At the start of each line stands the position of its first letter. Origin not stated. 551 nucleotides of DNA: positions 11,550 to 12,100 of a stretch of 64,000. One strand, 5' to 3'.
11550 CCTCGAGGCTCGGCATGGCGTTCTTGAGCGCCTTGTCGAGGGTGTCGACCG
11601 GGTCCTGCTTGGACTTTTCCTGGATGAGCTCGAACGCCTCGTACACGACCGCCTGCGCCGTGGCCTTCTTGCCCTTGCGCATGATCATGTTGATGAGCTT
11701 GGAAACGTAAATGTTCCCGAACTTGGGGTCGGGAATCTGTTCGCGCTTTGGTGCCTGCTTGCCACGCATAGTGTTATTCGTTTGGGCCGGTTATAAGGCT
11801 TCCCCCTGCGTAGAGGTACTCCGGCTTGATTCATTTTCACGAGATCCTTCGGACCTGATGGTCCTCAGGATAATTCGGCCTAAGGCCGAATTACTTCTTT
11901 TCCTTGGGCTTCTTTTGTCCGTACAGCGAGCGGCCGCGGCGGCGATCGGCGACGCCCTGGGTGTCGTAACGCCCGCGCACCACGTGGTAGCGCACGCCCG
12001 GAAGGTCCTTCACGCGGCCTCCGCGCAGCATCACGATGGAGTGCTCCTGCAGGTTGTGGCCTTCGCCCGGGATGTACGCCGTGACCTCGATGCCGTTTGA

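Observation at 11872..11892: Stop-codon-overlapping perfect palindrome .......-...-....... present twice (rpsL and rny ends)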

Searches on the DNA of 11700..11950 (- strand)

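Call 38: search_rna_families(source=window, start=11700, end=11950, threshold=evalue, max_evalue=10)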
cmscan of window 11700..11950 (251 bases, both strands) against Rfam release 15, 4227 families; matches with E-value up to 10: 2.
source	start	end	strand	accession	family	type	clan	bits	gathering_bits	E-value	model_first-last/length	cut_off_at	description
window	11821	11878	+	RF00153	SNORD62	Gene; snRNA; snoRNA; CD-box;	CL00068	15.3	39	2.9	1-86/86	no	Small nucleolar RNA SNORD62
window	11733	11798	+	RF02184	ST7-OT3_2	Gene; lncRNA;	-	11.5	100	8.2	73-138/138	no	ST7 overlapping transcript 3 conserved region 2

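Call 39: build_rna_model(alignment_id=A2, structure=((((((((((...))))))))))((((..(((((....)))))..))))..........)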
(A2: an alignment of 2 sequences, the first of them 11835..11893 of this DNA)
Model R1 built from alignment A2 (2 sequences, 59 columns); structure: as given.
model positions 59; base pairs 19; branch points 1; effective number of sequences 1.68; information 0.946 bits per position. Calibrated on 0.2 Mb of random sequence (short: E-values are rough).
structure used (alignment columns):
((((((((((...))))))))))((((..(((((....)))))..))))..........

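Call 41: search_with_rna_model(model_id=R1, source=window, filters=off, max_evalue=10, show_alignments=6)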
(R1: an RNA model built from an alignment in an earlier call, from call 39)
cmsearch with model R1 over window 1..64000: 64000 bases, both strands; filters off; matches with E-value up to 10: 30.
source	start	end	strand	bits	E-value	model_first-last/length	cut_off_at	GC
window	33875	33933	+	92.3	7.1e-21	1-59/59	no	0.61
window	11835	11893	-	90.9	1.5e-20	1-59/59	no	0.49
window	33842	33897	-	33.8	1.7e-06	1-59/59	no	0.54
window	11871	11893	+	26.4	0.00012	1-23/59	no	0.43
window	31100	31151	-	18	0.014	1-59/59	no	0.71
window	28781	28840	+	16.3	0.036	1-52/59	no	0.58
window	21934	21993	+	14.4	0.11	1-59/59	no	0.62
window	44830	44873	+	12.8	0.26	1-59/59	no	0.64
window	45404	45429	+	12.6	0.29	24-49/59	no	0.69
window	6469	6518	-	12.5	0.32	1-59/59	no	0.6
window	63592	63607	-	11.9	0.45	30-45/59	no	0.56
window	22394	22443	-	11.4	0.58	1-59/59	no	0.56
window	15270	15295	-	9.9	1.3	24-49/59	no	0.81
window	35785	35835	-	9.1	2.1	1-59/59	no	0.71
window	20839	20888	-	9.1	2.1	1-59/59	no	0.72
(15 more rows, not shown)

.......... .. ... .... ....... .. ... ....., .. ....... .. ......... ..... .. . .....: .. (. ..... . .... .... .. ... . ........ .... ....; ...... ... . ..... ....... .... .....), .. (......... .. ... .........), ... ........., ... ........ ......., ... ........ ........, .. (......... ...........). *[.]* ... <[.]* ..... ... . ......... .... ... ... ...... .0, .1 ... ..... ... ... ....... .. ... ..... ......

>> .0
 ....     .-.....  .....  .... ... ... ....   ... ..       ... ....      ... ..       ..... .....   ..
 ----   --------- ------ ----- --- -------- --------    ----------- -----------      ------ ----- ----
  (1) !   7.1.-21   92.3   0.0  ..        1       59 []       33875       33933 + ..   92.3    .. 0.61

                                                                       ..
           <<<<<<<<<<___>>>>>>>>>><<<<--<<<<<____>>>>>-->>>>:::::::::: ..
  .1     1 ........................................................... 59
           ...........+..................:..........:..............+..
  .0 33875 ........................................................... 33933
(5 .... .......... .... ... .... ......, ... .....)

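Call 42: search_with_rna_model(model_id=R1, sources=[L121, L122, L123, L124, L125, L126, L127, L128, L129, L130, L131, L132, L133, L134, L135, L136, L137, L138, L139, L140], max_evalue=10, show_alignments=4)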
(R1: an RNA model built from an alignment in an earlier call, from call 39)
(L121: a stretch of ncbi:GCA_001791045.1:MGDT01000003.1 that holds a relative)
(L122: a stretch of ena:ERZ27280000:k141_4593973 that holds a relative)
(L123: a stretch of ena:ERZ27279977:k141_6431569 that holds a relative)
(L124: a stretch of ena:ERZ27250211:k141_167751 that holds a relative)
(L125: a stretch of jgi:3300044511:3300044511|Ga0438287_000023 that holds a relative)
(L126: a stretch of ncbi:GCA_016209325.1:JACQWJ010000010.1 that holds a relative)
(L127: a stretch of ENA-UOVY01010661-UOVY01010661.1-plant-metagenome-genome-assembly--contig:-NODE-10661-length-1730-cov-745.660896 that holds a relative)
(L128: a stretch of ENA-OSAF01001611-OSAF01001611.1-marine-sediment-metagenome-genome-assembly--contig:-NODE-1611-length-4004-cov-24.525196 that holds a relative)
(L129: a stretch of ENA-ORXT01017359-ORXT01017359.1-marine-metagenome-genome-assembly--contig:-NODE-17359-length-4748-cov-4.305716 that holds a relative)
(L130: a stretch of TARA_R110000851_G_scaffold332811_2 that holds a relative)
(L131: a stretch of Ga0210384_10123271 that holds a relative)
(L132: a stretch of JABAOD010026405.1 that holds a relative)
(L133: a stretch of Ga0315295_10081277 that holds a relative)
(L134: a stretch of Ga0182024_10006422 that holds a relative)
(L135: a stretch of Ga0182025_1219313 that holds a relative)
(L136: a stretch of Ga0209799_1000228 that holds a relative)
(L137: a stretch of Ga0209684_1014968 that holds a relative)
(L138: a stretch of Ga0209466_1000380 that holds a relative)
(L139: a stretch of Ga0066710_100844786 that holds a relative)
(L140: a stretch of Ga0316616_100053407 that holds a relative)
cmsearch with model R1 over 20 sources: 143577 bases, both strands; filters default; matches with E-value up to 10: 36.
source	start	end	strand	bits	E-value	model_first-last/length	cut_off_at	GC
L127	1576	1639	-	26.7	0.00022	1-59/59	no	0.5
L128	3351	3397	+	26.6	0.00023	1-59/59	no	0.43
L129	1919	1963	-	26.5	0.00025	1-59/59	no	0.49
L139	1362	1384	+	26.5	0.00025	1-23/59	no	0.65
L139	1347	1384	-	26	0.00032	1-59/59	no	0.63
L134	1106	1193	+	25.1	0.00056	1-59/59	no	0.65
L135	101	188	+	25.1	0.00056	1-59/59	no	0.65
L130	731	793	-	24.3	0.00087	1-59/59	no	0.68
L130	771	812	+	24.3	0.00089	1-59/59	no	0.64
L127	1617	1667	+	24.1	0.00099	1-59/59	no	0.57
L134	1078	1128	-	23.5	0.0014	1-59/59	no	0.69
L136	6456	6476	+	23.2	0.0016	2-22/59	no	0.48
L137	1174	1194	+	23.2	0.0016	2-22/59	no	0.48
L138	6630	6650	+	23.2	0.0016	2-22/59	no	0.48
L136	6456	6476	-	23.2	0.0016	2-22/59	no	0.48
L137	1174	1194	-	23.2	0.0016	2-22/59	no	0.48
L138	6630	6650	-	23.2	0.0016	2-22/59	no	0.48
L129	1941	2013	+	23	0.0018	1-59/59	no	0.56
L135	72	123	-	22.9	0.0019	1-59/59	no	0.69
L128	3323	3373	-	22.2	0.0029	1-59/59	no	0.57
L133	1396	1432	+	21.7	0.0037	1-59/59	no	0.46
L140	2569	2589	+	21.7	0.0038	2-22/59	no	0.57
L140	2569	2589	-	21.7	0.0038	2-22/59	no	0.57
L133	1397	1417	-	21.4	0.0046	2-22/59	no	0.48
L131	1897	1915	+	21.2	0.005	3-21/59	no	0.53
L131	1897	1915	-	21.2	0.0051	3-21/59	no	0.53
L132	2036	2054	+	19.8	0.011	3-21/59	no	0.58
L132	2036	2054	-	19.6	0.012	3-21/59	no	0.58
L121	6604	6629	+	16.2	0.088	24-49/59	no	0.62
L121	8901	8920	-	12.6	0.65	27-46/59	no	0.8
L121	11673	11715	-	11.2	1.5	1-59/59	no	0.77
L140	3078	3129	+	10.8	1.8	1-59/59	no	0.52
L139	1386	1400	+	10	2.9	5-19/59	no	0.6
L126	8688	8736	+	9.3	4.3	1-59/59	no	0.67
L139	504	519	-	8.7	5.9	30-45/59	no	0.81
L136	5735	5758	+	8.4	7.3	25-48/59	no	0.54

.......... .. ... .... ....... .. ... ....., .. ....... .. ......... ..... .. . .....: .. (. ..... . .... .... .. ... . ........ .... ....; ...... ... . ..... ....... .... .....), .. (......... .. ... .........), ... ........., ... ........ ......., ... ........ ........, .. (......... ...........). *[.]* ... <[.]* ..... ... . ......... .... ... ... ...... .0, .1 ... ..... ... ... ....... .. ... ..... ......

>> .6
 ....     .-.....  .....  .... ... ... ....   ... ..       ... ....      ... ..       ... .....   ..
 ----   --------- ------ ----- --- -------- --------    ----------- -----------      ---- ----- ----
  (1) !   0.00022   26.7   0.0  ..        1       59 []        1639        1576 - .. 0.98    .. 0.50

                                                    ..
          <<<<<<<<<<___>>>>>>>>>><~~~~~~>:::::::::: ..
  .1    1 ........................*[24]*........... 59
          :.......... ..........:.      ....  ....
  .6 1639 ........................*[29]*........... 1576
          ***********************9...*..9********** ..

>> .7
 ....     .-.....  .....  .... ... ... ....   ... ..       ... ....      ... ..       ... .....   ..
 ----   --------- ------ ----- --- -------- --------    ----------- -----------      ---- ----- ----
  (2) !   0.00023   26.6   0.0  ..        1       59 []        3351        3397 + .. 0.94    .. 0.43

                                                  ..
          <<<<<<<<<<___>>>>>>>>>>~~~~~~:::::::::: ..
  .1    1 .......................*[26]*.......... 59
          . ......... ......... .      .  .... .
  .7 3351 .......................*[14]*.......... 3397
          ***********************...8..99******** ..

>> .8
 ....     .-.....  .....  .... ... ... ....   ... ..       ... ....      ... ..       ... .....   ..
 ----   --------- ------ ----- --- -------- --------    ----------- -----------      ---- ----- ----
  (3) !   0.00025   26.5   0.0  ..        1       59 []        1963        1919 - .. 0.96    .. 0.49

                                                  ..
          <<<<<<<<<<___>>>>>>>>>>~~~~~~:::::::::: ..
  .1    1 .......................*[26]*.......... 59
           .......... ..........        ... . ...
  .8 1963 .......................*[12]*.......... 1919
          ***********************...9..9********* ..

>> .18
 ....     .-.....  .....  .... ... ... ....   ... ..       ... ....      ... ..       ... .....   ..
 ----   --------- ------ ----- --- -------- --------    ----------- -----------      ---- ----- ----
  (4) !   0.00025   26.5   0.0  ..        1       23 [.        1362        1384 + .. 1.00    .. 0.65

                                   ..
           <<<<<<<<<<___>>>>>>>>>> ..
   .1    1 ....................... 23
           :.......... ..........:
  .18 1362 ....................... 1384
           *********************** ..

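Call 81: build_rna_model(alignment_id=A4, structure=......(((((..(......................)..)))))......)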
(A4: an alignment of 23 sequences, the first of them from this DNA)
Model R2 built from alignment A4 (23 sequences, 50 columns); structure: as given.
model positions 40; base pairs 6; branch points 0; effective number of sequences 23; information 0.862 bits per position. Calibrated on 0.2 Mb of random sequence (short: E-values are rough).
structure used (alignment columns):
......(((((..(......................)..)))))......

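Call 82: search_with_rna_model(model_id=R2, source=window, filters=off, max_evalue=5, show_alignments=0)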
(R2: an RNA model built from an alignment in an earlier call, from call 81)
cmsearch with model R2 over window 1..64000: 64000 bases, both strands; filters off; matches with E-value up to 5: 32.
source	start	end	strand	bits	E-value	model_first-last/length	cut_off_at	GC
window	21943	21990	+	38.9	2e-11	1-40/40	no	0.65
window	33891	33930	+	35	5.1e-10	1-40/40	no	0.65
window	28798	28844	+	34.5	7.4e-10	1-40/40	no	0.64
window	22042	22082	-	32.6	3.6e-09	1-40/40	no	0.44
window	11838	11877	-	31.9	6.2e-09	1-40/40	no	0.52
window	22395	22436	-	30.5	2e-08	1-40/40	no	0.57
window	31616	31639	-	14.7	0.0097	9-32/40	no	0.58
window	7482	7505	-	13.2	0.033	1-40/40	no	0.54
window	31616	31655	+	12.2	0.074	1-40/40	no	0.62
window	38647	38681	+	11.7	0.11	1-40/40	no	0.63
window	29660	29689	+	11.3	0.16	1-40/40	no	0.6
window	24194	24235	+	10.3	0.35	1-40/40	no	0.69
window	55971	56028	-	9.6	0.63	1-40/40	no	0.6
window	21956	22027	-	9.2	0.86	1-40/40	no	0.64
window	16042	16113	-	9.2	0.87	1-40/40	no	0.67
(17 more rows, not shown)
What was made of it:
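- On REP/REPIN-RAYT system: R2 scores them at 30.5 bits or more, against 14.7 for the next hit (call 82).
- On GIY-YIG-linked hairpin repeat (the family proposed here): R2 scores are 31.9 and 35.0 bits (call 82), but both copies were in the training set.
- The family model R2 gives six hits of at least 30.5 bits; the next best is 14.7 bits (call 82).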

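Call 83: search_with_rna_model(model_id=R2, sources=[L121, L122, L124, L126, L001, L002, L003, L004, L005, L006, L007, L008, L009, L010, L011, L012, L013, L014, L015, L016, L017, L018, L019, L020, L021, L022, L023, L024, L025, L026, L027, L028, L029, L030, L031, L032, L033, L034, L035, L036, L037, L038, L039, L040, L041, L042, L043, L044, L045, L046, L047, L048, L049, L050, L051, L052, L053, L054, L055, L056, L057, L058, L059, L060, L061, L062, L063, L064, L065, L066, L067, L068, L069, L070, L071, L072, L073, L074, L075, L076, L077, L078, L079, L080, L081, L082, L083, L084, L085, L086, L087, L088, L089, L090, L091, L092, L093, L094, L095, L096], max_evalue=1)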
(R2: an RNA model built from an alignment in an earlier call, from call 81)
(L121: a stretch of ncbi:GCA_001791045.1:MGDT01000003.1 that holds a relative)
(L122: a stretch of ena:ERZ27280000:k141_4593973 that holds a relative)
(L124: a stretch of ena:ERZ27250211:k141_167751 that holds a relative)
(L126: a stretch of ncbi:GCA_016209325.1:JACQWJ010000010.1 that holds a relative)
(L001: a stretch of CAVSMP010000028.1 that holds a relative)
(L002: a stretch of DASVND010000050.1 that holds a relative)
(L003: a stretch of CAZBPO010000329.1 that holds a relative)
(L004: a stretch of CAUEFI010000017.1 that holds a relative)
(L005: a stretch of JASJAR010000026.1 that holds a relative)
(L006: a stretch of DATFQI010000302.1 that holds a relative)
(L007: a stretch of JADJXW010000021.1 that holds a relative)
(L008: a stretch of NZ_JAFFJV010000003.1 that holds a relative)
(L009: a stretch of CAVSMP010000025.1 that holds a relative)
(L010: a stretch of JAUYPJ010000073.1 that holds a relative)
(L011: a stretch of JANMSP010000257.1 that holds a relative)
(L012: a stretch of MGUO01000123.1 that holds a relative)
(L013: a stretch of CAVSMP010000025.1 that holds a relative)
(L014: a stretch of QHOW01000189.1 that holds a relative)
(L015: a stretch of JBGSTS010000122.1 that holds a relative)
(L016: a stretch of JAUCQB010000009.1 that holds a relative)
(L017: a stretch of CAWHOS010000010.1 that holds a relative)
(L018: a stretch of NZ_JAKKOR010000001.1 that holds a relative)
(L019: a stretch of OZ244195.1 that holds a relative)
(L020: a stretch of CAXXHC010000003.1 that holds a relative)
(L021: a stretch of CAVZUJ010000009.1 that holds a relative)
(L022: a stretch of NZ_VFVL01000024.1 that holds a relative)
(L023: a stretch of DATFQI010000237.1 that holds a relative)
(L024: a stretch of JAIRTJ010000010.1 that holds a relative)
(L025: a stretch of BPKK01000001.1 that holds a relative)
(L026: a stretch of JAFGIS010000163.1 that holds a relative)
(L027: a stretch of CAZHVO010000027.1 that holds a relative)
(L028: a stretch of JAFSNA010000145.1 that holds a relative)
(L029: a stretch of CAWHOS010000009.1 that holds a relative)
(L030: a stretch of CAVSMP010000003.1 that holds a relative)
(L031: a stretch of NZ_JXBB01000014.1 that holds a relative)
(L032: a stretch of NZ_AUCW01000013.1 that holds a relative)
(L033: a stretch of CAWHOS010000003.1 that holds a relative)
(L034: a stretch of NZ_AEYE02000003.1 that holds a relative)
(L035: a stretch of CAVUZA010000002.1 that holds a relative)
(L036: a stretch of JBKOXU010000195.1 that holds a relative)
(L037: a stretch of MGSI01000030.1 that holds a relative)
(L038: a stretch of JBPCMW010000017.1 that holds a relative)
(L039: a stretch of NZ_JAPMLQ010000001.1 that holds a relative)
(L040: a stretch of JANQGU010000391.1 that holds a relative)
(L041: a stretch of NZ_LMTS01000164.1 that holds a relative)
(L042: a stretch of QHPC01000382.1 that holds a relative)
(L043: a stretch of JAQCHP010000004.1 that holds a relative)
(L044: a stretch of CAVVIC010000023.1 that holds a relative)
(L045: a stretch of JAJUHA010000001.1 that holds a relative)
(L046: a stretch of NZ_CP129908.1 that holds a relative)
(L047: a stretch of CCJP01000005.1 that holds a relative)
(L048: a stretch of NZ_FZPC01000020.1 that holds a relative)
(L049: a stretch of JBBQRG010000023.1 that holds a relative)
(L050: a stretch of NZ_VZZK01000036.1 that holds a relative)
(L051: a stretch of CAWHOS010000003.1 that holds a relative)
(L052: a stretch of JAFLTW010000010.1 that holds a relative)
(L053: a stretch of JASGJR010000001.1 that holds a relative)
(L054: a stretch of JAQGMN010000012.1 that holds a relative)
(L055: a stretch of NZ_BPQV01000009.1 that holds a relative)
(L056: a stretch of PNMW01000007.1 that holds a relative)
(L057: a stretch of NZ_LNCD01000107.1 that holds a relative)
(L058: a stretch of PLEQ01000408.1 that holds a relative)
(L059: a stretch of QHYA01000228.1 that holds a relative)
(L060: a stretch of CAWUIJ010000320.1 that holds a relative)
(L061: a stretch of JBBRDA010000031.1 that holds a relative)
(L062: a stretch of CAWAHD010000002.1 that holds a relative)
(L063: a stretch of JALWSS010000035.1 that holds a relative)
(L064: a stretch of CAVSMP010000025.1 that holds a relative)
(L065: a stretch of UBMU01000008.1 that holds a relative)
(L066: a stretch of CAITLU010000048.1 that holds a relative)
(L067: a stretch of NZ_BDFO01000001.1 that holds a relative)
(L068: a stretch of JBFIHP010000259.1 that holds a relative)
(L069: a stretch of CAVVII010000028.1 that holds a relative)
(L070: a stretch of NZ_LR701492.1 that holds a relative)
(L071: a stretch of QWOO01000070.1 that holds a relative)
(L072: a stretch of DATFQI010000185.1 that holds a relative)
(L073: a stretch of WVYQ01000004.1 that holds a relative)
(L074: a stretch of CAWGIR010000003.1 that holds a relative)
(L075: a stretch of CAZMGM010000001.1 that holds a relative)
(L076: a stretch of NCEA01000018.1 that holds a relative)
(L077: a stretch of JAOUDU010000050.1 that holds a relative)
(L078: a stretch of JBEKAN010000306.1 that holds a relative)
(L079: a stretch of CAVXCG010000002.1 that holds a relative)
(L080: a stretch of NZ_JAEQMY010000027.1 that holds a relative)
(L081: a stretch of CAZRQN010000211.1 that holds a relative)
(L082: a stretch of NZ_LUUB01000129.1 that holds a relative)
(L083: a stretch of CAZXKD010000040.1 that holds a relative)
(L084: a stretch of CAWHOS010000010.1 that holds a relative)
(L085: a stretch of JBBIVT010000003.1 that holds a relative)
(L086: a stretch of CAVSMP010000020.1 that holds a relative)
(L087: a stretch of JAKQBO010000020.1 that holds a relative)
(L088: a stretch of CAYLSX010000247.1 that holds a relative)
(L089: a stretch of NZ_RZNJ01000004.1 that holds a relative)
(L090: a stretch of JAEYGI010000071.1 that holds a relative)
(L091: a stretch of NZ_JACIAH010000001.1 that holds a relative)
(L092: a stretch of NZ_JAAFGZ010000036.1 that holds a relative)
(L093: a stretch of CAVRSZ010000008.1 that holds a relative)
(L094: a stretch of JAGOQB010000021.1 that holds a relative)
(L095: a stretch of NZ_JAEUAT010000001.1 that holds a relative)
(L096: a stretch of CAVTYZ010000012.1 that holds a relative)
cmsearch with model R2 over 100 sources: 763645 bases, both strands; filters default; matches with E-value up to 1: 7.
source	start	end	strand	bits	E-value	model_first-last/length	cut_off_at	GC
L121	6597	6636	+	32.6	4.2e-08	1-40/40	no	0.68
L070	5362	5408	+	23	0.00012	1-40/40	no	0.6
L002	7194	7226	-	21.5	0.00043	1-40/40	no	0.45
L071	1594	1628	+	17.8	0.0086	1-40/40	no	0.51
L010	4832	4876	+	14.5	0.13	1-40/40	no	0.71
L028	5550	5597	+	14.2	0.17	1-40/40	no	0.67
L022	4946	5012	+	13.1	0.43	1-40/40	no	0.37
